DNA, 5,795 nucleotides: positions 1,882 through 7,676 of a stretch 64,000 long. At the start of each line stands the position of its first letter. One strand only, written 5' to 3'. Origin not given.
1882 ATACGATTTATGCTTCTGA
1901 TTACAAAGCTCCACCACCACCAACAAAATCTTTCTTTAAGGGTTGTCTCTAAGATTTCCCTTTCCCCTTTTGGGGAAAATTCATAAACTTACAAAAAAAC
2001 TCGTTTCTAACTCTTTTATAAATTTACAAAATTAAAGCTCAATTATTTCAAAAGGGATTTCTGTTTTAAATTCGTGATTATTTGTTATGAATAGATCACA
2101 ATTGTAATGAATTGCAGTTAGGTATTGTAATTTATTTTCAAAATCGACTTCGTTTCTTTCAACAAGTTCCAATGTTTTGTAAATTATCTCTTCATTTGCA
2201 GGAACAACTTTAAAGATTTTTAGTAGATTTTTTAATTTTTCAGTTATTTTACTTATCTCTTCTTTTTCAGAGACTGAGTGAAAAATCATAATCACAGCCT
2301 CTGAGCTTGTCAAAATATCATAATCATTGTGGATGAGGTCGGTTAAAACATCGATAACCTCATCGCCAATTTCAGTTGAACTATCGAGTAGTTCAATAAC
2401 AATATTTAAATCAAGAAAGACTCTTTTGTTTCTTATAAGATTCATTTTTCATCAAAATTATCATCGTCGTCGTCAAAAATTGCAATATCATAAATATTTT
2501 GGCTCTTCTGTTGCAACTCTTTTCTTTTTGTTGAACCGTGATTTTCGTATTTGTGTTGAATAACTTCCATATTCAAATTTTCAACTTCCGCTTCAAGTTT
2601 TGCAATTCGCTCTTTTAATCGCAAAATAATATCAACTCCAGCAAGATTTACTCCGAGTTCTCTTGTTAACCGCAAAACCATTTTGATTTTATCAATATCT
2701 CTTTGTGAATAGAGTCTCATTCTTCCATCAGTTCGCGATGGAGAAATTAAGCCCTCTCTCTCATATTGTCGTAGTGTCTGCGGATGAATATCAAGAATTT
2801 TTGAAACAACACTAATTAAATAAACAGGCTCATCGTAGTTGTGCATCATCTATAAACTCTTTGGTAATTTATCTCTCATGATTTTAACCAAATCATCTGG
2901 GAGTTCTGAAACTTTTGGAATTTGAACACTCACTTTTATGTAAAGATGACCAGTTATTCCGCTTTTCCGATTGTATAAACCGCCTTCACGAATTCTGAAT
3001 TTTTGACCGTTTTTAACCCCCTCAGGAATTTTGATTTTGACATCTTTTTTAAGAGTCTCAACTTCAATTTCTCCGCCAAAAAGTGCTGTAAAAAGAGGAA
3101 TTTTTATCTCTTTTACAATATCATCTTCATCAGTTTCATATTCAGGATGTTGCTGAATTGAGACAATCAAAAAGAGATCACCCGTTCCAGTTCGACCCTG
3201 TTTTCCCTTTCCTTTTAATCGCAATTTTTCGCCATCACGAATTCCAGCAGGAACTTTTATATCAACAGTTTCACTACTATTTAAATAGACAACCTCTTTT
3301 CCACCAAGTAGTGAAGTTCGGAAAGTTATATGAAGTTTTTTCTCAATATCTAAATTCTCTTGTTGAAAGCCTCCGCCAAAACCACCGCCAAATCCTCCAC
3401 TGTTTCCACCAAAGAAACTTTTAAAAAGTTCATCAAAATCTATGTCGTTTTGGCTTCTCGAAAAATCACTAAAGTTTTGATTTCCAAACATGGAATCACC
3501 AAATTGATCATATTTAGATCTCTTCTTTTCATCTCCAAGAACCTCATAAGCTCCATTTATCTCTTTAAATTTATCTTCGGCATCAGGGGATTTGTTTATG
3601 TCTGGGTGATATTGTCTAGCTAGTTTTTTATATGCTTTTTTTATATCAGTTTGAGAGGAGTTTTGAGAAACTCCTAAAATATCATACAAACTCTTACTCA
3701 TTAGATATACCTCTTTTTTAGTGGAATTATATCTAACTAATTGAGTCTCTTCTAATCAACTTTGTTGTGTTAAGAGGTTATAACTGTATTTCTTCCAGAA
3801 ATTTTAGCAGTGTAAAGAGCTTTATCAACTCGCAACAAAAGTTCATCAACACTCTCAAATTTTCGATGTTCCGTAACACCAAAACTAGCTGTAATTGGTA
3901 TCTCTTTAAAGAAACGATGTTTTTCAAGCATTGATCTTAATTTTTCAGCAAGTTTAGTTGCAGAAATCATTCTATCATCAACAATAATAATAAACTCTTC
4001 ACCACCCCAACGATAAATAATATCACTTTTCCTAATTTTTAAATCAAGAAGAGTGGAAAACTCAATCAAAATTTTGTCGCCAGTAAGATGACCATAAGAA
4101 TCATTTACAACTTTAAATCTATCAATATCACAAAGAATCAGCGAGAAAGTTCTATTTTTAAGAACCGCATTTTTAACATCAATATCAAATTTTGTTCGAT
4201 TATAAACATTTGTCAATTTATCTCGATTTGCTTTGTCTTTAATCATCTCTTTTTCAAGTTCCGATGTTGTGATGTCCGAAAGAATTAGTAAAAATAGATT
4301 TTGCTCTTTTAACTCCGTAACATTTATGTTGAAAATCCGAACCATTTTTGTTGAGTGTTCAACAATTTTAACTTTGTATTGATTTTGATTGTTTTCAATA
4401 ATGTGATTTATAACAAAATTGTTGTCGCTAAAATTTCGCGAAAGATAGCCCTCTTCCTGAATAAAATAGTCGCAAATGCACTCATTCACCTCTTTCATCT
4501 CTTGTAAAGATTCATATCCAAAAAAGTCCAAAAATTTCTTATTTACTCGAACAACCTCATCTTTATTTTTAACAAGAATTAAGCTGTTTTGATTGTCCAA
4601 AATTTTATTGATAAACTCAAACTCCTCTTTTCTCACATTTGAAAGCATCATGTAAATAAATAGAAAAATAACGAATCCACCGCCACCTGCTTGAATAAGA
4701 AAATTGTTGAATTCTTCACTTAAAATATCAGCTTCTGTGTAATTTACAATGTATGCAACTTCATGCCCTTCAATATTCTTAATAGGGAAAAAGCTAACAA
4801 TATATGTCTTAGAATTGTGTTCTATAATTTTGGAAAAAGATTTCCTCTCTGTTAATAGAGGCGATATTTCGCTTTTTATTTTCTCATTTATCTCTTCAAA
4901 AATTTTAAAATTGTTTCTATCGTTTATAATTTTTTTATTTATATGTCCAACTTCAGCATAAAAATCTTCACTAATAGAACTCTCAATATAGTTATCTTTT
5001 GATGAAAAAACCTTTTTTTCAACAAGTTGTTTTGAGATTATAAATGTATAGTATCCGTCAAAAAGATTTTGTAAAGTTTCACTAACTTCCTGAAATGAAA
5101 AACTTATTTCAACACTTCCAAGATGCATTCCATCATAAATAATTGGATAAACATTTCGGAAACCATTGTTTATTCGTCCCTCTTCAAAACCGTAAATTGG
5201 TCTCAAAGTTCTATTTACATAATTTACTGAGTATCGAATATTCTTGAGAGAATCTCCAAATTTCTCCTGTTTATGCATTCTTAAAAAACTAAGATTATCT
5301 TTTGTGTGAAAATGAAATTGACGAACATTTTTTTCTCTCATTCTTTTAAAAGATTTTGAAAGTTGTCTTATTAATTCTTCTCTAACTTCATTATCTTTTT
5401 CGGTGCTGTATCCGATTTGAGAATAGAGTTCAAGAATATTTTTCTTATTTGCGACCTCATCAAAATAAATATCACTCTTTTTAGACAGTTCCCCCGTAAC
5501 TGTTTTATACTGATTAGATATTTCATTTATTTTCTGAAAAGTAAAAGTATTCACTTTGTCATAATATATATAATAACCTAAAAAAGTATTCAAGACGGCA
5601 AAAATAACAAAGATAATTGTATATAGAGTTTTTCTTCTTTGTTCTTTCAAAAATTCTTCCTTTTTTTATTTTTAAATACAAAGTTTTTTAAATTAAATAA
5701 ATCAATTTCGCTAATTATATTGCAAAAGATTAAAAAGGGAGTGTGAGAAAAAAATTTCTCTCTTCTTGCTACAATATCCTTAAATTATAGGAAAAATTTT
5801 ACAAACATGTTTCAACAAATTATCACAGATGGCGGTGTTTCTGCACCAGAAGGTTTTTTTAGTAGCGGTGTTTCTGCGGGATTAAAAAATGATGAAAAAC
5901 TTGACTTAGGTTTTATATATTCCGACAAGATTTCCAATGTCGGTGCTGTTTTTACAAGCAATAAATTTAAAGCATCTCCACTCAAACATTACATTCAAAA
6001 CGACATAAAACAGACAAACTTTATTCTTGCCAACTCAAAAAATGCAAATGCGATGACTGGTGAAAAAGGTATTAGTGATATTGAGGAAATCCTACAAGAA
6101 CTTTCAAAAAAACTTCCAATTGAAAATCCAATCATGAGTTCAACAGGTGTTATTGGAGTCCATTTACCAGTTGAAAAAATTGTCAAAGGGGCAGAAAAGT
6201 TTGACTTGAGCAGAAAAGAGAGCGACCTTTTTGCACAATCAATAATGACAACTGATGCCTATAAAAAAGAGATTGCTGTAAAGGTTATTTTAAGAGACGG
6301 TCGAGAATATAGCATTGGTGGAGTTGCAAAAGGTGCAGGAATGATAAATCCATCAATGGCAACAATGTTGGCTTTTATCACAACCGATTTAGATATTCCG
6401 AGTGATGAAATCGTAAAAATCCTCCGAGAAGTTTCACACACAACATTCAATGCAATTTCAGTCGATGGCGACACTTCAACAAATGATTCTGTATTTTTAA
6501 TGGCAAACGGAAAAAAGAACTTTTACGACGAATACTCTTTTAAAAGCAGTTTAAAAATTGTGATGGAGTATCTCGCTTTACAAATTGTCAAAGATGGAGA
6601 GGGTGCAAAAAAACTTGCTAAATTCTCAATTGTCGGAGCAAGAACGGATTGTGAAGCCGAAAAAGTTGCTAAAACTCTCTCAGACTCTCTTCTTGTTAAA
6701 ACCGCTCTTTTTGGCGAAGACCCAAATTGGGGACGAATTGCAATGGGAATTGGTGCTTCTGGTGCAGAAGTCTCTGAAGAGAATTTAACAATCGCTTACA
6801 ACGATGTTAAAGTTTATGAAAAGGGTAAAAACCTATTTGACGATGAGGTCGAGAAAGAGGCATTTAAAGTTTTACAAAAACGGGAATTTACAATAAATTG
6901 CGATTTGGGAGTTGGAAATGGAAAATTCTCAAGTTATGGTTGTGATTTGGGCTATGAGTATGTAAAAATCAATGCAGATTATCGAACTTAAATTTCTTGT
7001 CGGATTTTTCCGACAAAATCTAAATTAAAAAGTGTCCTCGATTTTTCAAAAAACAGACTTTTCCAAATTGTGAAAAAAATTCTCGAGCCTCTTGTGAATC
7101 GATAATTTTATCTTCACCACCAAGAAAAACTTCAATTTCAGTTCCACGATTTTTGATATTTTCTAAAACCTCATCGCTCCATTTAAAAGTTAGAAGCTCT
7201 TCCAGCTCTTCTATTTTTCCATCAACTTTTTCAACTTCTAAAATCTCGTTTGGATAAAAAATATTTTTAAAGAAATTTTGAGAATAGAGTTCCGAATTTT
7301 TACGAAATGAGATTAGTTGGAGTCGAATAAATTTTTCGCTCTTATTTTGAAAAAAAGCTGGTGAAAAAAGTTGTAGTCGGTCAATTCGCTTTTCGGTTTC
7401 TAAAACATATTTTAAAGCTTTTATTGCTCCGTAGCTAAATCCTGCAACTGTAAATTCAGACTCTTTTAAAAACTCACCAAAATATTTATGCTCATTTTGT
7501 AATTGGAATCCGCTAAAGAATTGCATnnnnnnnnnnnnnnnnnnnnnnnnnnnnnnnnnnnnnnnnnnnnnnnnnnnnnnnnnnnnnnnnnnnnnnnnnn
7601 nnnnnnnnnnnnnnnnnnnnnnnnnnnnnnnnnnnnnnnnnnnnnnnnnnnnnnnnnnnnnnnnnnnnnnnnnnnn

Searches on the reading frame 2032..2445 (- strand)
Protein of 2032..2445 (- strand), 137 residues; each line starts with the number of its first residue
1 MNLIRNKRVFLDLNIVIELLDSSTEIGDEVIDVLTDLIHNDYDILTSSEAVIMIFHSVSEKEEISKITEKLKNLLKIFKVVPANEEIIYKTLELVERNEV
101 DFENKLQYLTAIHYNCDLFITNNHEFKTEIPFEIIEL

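Call 54: search_protein_families(library=pfam, proteins=[window:2032-2445:-], max_evalue=0.0001)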
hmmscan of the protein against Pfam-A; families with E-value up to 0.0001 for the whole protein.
window:2032-2445:- (137 aa): 2 families
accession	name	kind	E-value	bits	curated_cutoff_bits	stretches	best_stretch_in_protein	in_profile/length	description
PF01850.27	PIN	-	4.3e-07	31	23.6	1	9-127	1-115/120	PIN domain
PF13470.12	PIN_3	-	9.2e-05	23.7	27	0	8-124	1-114/115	PIN domain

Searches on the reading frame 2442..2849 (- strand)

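Call 54: search_protein_families(library=pfam, proteins=[window:2442-2849:-], max_evalue=0.0001)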
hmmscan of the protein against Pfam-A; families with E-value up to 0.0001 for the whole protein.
window:2442-2849:- (135 aa): 4 families
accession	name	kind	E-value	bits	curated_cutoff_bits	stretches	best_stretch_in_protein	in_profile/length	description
PF13411.12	MerR_1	-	2.5e-16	60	21.6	1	10-77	1-67/69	MerR HTH family regulatory protein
PF13591.12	MerR_2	-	2.2e-13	50.2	29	1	13-93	4-83/84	MerR HTH family regulatory protein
PF00376.29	MerR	-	9.3e-13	48.2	28.2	1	12-47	2-38/38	MerR family regulatory protein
PF12728.13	HTH_17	-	7.4e-05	23.4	27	0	15-54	7-45/51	Helix-turn-helix domain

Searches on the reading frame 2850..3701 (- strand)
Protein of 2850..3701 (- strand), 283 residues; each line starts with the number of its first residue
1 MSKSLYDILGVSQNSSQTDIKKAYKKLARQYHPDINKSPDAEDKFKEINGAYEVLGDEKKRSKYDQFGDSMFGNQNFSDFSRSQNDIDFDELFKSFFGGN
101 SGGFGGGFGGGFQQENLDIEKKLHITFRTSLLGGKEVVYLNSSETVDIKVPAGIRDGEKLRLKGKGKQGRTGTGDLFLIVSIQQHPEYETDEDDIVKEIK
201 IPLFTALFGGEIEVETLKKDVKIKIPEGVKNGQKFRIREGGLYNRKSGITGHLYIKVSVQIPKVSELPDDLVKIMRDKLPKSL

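Call 54: search_protein_families(library=pfam, proteins=[window:2850-3701:-], max_evalue=0.0001)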
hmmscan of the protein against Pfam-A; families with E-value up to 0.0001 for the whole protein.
window:2850-3701:- (283 aa): 2 families
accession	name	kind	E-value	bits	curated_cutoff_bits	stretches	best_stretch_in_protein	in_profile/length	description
PF01556.23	DnaJ_C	-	2.9e-37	128.5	26.6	1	119-262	1-152/152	DnaJ C terminal domain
PF00226.36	DnaJ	-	1.9e-26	92.4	27.8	1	5-65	2-63/63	DnaJ domain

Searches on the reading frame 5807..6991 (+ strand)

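Call 54: search_protein_families(library=pfam, proteins=[window:5807-6991:+], max_evalue=0.0001)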
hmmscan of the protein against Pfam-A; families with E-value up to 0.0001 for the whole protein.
window:5807-6991:+ (394 aa): 1 family
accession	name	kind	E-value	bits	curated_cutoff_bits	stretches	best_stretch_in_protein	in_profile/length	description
PF01960.23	ArgJ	-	1.3e-129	432.7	32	1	20-394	3-377/377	ArgJ family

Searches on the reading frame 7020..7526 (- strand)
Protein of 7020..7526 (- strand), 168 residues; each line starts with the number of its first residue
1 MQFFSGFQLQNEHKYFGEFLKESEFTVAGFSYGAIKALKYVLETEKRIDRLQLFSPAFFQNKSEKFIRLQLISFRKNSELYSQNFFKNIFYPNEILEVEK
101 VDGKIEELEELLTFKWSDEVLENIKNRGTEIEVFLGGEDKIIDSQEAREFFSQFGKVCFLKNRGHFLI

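Call 54: search_protein_families(library=pfam, proteins=[window:7020-7526:-], max_evalue=0.0001)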
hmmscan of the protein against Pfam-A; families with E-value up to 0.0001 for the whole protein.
window:7020-7526:- (168 aa): 1 family
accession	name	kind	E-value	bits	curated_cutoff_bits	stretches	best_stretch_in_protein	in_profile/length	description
PF12146.15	Hydrolase_4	-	8.6e-07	28.9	27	1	23-155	76-218/239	Serine aminopeptidase, S33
